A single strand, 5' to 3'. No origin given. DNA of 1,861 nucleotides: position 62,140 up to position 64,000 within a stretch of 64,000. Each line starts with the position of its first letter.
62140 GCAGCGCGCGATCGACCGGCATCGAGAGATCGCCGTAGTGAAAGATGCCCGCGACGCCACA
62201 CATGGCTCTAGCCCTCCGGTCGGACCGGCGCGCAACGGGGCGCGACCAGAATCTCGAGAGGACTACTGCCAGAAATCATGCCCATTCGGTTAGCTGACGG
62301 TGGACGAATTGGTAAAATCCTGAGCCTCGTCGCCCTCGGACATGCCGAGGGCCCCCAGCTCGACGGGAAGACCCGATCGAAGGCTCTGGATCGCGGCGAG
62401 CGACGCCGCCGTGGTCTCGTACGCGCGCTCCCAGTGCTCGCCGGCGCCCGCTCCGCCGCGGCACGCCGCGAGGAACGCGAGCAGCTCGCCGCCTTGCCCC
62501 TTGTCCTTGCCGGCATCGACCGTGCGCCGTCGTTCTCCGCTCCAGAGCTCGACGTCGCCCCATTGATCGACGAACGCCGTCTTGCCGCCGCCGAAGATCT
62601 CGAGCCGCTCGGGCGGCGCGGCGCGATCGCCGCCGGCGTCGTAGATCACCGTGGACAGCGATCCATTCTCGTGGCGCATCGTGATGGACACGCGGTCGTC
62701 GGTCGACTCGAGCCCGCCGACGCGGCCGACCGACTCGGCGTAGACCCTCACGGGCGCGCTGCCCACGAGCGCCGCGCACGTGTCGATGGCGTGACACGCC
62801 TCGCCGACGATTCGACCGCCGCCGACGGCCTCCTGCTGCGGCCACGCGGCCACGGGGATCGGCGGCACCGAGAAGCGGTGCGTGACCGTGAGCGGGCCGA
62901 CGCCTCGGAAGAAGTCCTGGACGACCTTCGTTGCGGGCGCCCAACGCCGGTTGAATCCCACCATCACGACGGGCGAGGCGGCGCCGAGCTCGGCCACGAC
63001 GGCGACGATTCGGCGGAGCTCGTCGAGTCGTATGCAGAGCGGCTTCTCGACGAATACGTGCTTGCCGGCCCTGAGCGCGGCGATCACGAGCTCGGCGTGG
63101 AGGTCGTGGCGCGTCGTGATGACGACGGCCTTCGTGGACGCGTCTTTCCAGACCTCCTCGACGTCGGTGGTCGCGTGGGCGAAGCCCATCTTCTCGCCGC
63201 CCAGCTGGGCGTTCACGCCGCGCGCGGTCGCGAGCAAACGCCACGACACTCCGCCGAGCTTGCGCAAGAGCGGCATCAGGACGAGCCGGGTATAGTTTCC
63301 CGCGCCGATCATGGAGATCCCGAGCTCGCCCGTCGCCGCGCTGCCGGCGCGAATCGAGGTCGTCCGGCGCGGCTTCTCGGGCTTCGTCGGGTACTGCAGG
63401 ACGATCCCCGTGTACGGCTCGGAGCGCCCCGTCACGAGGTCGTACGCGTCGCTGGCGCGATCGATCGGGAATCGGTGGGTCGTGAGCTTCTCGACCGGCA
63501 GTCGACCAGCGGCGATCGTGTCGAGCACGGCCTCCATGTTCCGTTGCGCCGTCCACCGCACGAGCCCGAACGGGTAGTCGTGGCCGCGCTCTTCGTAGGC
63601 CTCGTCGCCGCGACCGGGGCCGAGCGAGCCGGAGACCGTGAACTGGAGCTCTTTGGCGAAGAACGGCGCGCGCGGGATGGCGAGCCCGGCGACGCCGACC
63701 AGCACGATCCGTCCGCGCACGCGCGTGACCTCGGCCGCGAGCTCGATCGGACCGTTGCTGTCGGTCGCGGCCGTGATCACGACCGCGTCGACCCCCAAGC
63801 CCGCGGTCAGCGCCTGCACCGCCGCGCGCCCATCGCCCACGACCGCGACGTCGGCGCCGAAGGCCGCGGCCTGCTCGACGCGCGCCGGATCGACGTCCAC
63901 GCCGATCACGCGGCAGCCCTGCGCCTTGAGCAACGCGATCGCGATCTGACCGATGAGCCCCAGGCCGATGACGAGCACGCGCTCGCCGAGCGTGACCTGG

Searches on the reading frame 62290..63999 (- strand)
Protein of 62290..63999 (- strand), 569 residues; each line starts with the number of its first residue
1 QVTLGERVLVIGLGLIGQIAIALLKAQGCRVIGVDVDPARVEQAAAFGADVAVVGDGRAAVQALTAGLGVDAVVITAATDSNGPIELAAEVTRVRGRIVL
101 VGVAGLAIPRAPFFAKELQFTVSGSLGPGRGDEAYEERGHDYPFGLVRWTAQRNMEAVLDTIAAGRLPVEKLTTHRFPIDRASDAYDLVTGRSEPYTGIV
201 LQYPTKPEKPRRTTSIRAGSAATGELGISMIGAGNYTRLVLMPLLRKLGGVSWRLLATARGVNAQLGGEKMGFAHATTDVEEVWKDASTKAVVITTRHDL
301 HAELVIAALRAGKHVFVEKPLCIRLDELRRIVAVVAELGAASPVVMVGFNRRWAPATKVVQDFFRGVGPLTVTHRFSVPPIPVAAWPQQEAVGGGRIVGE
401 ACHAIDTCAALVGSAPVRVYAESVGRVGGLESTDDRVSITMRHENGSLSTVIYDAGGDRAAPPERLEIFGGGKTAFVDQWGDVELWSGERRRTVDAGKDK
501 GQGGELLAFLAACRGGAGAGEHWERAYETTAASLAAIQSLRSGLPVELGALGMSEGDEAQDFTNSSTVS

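Call 53: search_protein_families(library=pfam, proteins=[window:62290-63999:-], max_evalue=0.001)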
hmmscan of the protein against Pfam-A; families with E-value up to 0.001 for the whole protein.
window:62290-63999:- (569 aa): 8 families
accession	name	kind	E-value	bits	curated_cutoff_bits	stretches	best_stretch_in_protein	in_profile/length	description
PF01408.29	GFO_IDH_MocA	-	4.7e-21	76.1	24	1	228-340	3-114/120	Oxidoreductase family, NAD-binding Rossmann fold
PF00107.32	ADH_zinc_N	-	7.8e-18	65.1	31.8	1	16-129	2-116/129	Zinc-binding dehydrogenase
PF22725.1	GFO_IDH_MocA_C3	-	3.9e-09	37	27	1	373-470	22-118/124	GFO/IDH/MocA C-terminal domain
PF02254.24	TrkA_N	-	3e-06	28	23.8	1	8-80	1-73/116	TrkA-N domain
PF13602.12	ADH_zinc_N_2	-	4.9e-05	24.7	27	1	48-189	2-123/134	Zinc-binding dehydrogenase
PF03721.20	UDPG_MGDP_dh_N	-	5.1e-05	23.4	27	1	7-44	2-39/187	UDP-glucose/GDP-mannose dehydrogenase family, NAD binding domain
PF02894.22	GFO_IDH_MocA_C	-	8.1e-05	23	22.9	1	377-480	23-132/218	Oxidoreductase family, C-terminal alpha/beta domain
PF02826.25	2-Hacid_dh_C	-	0.0007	19.5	25.1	0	5-49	36-80/178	D-isomer specific 2-hydroxyacid dehydrogenase, NAD binding domain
